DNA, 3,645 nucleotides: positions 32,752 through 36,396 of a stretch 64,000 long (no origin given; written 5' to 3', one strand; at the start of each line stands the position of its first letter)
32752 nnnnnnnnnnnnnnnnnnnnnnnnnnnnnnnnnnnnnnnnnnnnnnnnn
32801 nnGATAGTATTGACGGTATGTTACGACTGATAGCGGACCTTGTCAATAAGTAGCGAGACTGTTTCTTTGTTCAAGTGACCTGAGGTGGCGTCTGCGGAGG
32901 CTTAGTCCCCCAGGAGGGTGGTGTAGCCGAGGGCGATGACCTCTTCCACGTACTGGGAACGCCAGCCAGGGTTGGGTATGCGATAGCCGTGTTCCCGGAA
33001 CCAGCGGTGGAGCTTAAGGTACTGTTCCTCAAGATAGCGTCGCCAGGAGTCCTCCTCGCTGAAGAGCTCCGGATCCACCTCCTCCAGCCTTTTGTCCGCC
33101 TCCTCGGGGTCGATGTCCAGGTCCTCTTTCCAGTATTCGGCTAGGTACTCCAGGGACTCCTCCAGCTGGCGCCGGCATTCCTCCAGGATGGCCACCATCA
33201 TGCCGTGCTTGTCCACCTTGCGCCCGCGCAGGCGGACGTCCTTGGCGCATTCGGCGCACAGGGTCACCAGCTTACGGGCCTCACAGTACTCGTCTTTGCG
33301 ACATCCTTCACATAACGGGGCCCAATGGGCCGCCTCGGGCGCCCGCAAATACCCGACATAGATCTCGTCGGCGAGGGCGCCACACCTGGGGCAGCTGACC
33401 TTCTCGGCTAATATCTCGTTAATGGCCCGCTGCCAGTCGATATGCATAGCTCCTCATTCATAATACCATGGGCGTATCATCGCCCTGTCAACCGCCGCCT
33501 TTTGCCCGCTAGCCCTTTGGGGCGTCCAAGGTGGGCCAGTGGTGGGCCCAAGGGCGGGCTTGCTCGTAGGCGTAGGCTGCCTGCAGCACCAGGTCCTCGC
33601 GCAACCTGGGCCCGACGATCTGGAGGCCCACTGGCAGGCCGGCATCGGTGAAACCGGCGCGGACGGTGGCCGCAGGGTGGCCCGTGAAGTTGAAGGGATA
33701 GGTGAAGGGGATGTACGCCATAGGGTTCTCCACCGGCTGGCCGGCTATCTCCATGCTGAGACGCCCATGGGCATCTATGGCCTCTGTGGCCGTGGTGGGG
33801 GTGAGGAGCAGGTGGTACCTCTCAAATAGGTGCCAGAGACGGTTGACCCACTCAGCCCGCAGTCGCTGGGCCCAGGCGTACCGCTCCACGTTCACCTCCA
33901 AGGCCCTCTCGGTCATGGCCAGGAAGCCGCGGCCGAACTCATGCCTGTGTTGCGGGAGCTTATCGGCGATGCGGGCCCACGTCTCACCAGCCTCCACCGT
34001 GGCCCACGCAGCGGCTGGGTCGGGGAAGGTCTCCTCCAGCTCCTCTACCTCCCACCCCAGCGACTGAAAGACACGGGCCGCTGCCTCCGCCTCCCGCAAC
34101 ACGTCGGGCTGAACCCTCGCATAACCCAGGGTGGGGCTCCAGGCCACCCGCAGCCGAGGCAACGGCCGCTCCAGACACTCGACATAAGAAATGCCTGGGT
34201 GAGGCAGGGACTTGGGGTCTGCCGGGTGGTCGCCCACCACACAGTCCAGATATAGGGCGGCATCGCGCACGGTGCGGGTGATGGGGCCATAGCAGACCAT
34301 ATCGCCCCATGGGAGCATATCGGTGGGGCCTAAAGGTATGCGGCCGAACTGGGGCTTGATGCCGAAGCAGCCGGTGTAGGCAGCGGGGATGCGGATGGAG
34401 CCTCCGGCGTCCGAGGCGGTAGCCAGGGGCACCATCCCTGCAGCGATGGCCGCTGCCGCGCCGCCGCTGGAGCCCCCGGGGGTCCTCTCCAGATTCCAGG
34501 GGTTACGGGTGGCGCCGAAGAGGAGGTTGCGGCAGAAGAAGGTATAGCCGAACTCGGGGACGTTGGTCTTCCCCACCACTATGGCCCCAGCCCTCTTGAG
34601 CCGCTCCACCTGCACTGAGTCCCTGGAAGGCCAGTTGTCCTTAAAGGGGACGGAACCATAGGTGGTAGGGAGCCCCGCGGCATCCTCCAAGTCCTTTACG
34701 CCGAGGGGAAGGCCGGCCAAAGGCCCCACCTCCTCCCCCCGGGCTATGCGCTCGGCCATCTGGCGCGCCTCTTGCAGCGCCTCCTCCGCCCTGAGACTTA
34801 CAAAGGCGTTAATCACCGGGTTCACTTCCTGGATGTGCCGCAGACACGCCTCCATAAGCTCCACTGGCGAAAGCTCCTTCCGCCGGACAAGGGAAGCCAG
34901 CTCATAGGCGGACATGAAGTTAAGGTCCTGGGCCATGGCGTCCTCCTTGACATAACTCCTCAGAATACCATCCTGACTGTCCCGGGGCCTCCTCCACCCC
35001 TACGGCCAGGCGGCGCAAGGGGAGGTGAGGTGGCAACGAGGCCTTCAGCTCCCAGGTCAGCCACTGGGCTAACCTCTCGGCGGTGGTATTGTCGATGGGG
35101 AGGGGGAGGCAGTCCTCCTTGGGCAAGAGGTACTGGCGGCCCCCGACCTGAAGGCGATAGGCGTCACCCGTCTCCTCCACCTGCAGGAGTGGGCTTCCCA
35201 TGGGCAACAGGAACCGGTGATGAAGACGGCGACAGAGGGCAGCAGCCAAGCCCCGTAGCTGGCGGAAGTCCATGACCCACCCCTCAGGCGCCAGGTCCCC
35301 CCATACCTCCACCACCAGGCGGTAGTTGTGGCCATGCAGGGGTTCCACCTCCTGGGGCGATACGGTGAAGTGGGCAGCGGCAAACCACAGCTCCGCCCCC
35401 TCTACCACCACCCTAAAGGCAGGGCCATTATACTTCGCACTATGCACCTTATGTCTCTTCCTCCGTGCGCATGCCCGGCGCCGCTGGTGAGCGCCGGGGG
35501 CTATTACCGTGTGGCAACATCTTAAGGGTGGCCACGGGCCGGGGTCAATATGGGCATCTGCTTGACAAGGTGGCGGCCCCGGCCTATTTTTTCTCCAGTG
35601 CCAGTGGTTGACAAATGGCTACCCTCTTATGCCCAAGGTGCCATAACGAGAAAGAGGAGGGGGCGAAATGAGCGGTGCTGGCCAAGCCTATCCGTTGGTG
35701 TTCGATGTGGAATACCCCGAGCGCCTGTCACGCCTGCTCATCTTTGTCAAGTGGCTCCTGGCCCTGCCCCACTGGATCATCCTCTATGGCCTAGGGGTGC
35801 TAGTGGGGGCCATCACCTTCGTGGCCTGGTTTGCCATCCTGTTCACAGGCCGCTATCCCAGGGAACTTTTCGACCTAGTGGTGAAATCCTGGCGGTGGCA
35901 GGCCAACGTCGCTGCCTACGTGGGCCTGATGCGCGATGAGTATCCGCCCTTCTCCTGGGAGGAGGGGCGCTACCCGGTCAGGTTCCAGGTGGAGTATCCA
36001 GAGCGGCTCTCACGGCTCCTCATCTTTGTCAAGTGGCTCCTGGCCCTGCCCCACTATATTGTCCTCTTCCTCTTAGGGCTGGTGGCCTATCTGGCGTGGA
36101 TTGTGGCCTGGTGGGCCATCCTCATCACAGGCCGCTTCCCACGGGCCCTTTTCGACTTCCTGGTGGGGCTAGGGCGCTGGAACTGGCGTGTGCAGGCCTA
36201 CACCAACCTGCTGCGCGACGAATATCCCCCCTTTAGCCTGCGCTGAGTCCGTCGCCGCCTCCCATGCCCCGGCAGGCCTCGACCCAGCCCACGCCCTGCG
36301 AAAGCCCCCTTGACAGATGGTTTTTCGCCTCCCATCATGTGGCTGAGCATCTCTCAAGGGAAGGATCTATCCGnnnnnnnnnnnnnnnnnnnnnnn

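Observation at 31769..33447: Unknown membrane-protein pair with a consensus-like promoter, next to a Cys-rich zinc-ribbon-like protein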

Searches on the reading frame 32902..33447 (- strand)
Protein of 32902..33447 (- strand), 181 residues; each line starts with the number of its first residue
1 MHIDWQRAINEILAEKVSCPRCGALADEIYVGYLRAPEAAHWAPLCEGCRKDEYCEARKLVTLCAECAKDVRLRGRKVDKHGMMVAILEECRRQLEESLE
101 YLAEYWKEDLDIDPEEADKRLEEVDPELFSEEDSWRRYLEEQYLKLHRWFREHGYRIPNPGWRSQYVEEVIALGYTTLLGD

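Call 3: search_protein_families(library=pfam, proteins=[window:32902-33447:-], max_evalue=1)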
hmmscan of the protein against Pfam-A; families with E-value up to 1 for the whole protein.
window:32902-33447:- (181 aa): 4 families
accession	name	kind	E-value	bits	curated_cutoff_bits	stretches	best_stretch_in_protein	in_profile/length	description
PF08882.16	Acetone_carb_G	-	0.012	16.3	21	1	91-140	27-76/113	Acetone carboxylase gamma subunit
PF13248.11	Zn_ribbon_3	-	0.062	13.2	27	1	15-27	1-13/26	zinc-ribbon domain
PF00733.27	Asn_synthase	-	0.13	12.3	21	1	22-151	124-220/354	Asparagine synthase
PF09463.15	Opy2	-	0.16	12.8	22.1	1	43-69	8-32/35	Opy2 protein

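Call 4: search_protein_families(library=ncbifam, proteins=[window:32902-33447:-], max_evalue=1)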
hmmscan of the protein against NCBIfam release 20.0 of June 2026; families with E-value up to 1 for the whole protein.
window:32902-33447:- (181 aa): 1 family
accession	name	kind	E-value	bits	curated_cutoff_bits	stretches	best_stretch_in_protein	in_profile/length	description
NF006542.0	PRK09039.1-1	equivalog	0.048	12.6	388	1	31-133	195-298/627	peptidoglycan -binding protein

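Call 11: find_homologous_proteins(query=window:32902-33447:-)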
Query window:32902-33447:- (181 aa): 272 proteins with E <= 0.001 among 430 candidates; the best 120 are listed.
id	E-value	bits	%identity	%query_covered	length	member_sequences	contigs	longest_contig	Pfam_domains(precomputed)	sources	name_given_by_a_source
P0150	1.5e-106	372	87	100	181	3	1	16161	-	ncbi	-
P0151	5.0e-98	345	79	100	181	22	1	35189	-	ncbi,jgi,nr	ncbi:hypothetical protein HRbin25_00168 [bacterium HR25]|jgi:uncharacterized protein YihD (DUF1040 f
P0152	6.4e-93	328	76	100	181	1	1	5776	-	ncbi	-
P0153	1.7e-91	323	75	100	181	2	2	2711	-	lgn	-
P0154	2.4e-91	323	76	100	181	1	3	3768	-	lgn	-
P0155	4.3e-91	322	75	100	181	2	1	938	-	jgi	jgi:hypothetical protein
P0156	8.1e-91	321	75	100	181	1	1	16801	-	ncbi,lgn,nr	ncbi:MAG: hypothetical protein HYS09_02350 [Chloroflexi bacterium]|nr:hypothetical protein [Chlorofl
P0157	3.6e-90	319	76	100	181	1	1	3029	-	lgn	-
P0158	8.0e-90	318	72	100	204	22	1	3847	-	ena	-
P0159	2.5e-89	316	73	100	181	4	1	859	-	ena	-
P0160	3.6e-89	316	74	100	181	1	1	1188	-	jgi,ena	-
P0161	3.9e-89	316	73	100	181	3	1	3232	-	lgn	-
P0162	4.1e-89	315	73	100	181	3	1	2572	-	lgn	-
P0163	5.1e-89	315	75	100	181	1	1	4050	-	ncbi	-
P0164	6.4e-89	315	75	100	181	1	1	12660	-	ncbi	-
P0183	2.0e-86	307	70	100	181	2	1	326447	-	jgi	jgi:predicted RNA-binding Zn-ribbon protein involved in translation (DUF1610 family)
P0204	1.4e-84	301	70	100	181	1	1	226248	-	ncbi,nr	ncbi:MAG: hypothetical protein Q7T33_08705 [Dehalococcoidia bacterium]|nr:hypothetical protein [Deha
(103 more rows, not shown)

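Call 12: find_encoding_contigs(protein=P0183, flank=5000, max_places=2)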
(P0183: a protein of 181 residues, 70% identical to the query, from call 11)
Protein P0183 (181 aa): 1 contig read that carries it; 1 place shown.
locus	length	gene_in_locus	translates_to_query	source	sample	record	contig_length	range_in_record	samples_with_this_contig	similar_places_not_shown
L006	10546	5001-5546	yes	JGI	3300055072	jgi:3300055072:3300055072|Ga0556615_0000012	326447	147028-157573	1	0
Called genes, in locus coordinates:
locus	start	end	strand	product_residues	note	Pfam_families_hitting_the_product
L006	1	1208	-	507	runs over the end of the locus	PF07994:NAD_binding_5, PF01658:Inos-1-P_synth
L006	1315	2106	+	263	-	-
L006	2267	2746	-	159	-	PF01668:SmpB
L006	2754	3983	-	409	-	PF22694:CtpB_N-like (weak), PF00595:PDZ, PF13180:PDZ_2 (weak), PF17820:PDZ_6, PF03572:Peptidase_S41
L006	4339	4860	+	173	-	PF01242:PTPS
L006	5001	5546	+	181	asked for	-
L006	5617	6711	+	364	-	PF21320:WHD_Rv2258c, PF00891:Methyltransf_2 (weak), PF05175:MTS, PF13489:Methyltransf_23, PF13847:Methyltransf_31, PF08241:Methyltransf_11, PF08242:Methyltransf_12, PF13649:Methyltransf_25, +1 more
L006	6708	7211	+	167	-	PF03358:FMN_red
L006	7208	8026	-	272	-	PF01135:PCMT (weak), PF13489:Methyltransf_23, PF01209:Ubie_methyltran, PF13847:Methyltransf_31, PF08241:Methyltransf_11, PF08242:Methyltransf_12, PF13649:Methyltransf_25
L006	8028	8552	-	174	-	PF02566:OsmC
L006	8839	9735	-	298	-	PF01135:PCMT (weak), PF00891:Methyltransf_2 (weak), PF13489:Methyltransf_23, PF01209:Ubie_methyltran, PF13847:Methyltransf_31, PF08241:Methyltransf_11, PF08242:Methyltransf_12, PF13649:Methyltransf_25, +5 more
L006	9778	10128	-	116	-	PF12840:HTH_20, PF01022:HTH_5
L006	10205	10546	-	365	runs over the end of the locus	PF13167:GTP-bdg_N, PF16360:GTP-bdg_M, PF01926:MMR_HSR1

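Call 13: find_encoding_contigs(protein=P0204, flank=5000, max_places=2)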
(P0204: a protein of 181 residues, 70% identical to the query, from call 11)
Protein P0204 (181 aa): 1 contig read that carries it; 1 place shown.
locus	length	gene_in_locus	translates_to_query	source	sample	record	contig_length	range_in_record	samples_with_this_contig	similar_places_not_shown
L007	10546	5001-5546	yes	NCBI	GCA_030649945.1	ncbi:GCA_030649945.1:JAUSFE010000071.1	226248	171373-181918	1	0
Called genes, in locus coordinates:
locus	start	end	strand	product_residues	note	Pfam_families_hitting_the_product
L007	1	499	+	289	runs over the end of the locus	PF00106:adh_short, PF08659:KR, PF13561:adh_short_C2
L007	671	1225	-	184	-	PF02311:AraC_binding, PF07883:Cupin_2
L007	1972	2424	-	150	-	PF01668:SmpB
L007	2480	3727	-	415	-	PF00595:PDZ, PF13180:PDZ_2 (weak), PF17820:PDZ_6, PF03572:Peptidase_S41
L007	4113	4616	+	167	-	PF01242:PTPS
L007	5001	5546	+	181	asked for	-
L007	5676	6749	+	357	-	PF21320:WHD_Rv2258c, PF00891:Methyltransf_2 (weak), PF13489:Methyltransf_23, PF05175:MTS, PF08241:Methyltransf_11, PF08242:Methyltransf_12, PF13649:Methyltransf_25, PF13847:Methyltransf_31, +3 more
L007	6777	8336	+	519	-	PF00501:AMP-binding, PF13193:AMP-binding_C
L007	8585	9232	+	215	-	-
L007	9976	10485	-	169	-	PF01243:PNPOx_N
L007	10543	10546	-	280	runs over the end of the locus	PF01135:PCMT, PF01209:Ubie_methyltran, PF13489:Methyltransf_23, PF13847:Methyltransf_31, PF08241:Methyltransf_11, PF08242:Methyltransf_12, PF13649:Methyltransf_25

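Call 14: find_encoding_contigs(protein=P0151, flank=5000, max_places=2)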
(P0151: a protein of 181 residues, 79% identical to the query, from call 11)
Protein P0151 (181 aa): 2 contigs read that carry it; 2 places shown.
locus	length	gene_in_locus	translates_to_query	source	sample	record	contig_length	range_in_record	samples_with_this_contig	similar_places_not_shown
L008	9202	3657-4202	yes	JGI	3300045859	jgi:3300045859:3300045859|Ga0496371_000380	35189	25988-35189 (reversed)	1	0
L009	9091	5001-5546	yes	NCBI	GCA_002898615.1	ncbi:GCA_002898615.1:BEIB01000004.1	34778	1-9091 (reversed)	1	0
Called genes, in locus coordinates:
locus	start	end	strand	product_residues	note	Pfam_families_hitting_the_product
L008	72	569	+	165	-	PF01242:PTPS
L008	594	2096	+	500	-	PF01425:Amidase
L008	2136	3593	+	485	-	PF01425:Amidase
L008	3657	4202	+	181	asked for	-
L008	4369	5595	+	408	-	PF00067:p450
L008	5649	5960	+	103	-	PF00355:Rieske, PF13806:Rieske_2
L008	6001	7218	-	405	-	PF01575:MaoC_dehydratas (weak), PF13452:FAS1_DH_region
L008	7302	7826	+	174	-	PF03358:FMN_red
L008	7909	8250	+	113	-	PF01638:HxlR, PF20575:HTH_63 (weak)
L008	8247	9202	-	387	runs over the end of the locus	PF13167:GTP-bdg_N, PF16360:GTP-bdg_M, PF01926:MMR_HSR1, PF00009:GTP_EFTU (weak)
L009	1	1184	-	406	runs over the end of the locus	PF22694:CtpB_N-like (weak), PF00595:PDZ, PF13180:PDZ_2, PF17820:PDZ_6, PF03572:Peptidase_S41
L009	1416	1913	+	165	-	PF01242:PTPS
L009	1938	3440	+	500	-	PF01425:Amidase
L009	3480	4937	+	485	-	PF01425:Amidase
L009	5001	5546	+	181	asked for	-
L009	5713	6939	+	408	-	PF00067:p450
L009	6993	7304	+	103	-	PF00355:Rieske, PF13806:Rieske_2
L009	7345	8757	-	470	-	PF01575:MaoC_dehydratas (weak), PF13452:FAS1_DH_region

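Call 52: predict_structure(alignment_id=A2)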
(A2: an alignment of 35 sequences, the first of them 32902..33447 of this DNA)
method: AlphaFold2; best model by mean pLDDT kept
length: 181 residues; sequences in the alignment: 35
mean_pLDDT: 84.7   pTM: 0.80
mean pLDDT of the five models: 84.7, 83.2, 83.0, 81.4, 79.0
residues with pLDDT >= 90: 97; 70-90: 53; 50-70: 28; < 50: 3
segments of 3 or more residues with pLDDT < 50: none
pLDDT, mean of each block of 10 residues (from residue 1): 64 79 93 90 80 76 96 95 95 92 64 61 82 91 94 92 93 89 66
secondary structure, 60 per line:
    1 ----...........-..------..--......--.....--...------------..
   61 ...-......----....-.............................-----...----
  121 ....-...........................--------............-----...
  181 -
elements in order: H5-15 E29-34 H37-41 E59-63 H65-70 E75-78 H80-108 H121-124 H126-152 H161-172

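Call 58: search_protein_families(library=padloc, proteins=[window:32902-33447:-], max_evalue=1)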
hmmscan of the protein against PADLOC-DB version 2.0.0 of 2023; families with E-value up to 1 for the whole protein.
window:32902-33447:- (181 aa): 0 families

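Call 89: search_solved_structures(query=A2, max_evalue=10)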
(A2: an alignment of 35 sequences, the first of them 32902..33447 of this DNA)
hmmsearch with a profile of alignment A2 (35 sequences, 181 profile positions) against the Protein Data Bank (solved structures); distinct sequences matched with E-value up to 10: 11.
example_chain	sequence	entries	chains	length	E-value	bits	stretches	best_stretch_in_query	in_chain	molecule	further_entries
1y01_A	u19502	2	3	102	0.54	13.2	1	80-132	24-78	Alpha-hemoglobin stabilizing protein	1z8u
1w0b_A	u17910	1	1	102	0.54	13.2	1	80-132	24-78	ALPHA-HEMOGLOBIN STABILIZING PROTEIN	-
2lpm_A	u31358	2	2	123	0.68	12.9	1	69-115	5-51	Two-component response regulator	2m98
2gqj_A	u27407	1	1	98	0.71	12.8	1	4-55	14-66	Zinc finger protein KIAA1196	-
1w09_A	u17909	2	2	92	1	12.3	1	90-131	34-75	ALPHA-HEMOGLOBIN STABILIZING PROTEIN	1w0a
3ovu_A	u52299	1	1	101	1.1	12.2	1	90-132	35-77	Alpha-hemoglobin-stabilizing protein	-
1woz_A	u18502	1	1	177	1.9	11.4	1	112-156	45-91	177aa long conserved hypothetical protein (ST1454)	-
3s84_A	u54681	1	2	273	2.7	10.9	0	84-141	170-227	Apolipoprotein A-IV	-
6clz_B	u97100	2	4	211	5.2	10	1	84-157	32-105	Apolipoprotein A-I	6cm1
4rul_A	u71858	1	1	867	6.1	9.8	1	11-93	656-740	DNA topoisomerase 1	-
9gda_F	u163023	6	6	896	6.7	9.7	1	11-93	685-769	DNA topoisomerase 1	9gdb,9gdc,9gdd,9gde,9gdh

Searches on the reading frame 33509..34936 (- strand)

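Call 3: search_protein_families(library=pfam, proteins=[window:33509-34936:-], max_evalue=1)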
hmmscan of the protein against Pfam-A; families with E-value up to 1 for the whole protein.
window:33509-34936:- (475 aa): 1 family
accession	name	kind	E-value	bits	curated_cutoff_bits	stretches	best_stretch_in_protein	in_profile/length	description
PF01425.27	Amidase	-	8.5e-109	365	27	1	26-451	1-445/445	Amidase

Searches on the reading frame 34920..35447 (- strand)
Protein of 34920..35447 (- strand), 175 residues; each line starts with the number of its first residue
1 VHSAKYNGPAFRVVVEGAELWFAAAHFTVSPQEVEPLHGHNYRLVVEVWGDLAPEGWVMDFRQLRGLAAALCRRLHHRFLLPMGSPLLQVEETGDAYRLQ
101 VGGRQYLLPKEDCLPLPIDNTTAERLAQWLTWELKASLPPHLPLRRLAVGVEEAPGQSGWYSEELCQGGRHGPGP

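Call 3: search_protein_families(library=pfam, proteins=[window:34920-35447:-], max_evalue=1)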
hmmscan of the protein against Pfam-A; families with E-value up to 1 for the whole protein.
window:34920-35447:- (175 aa): 2 families
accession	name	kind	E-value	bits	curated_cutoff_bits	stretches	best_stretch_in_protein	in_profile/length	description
PF01242.24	PTPS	-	1.7e-17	63.9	22.4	1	21-163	7-120/121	6-pyruvoyl tetrahydropterin synthase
PF18945.5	VipB_2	-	0.067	13.8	27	1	140-164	66-90/112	EvpB/VC_A0108, tail sheath gpW/gp25-like domain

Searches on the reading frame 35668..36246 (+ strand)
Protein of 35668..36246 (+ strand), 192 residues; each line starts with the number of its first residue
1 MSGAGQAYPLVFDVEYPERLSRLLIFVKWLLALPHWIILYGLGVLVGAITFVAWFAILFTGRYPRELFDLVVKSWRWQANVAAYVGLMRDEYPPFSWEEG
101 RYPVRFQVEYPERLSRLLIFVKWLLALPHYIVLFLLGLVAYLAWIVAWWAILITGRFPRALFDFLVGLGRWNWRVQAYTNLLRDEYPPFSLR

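Call 3: search_protein_families(library=pfam, proteins=[window:35668-36246:+], max_evalue=1)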
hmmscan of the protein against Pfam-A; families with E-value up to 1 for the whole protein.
window:35668-36246:+ (192 aa): 1 family
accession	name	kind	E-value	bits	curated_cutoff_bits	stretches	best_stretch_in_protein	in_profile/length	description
PF14333.11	DUF4389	-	2.5e-30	104.6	25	2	25-95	4-74/76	Domain of unknown function (DUF4389)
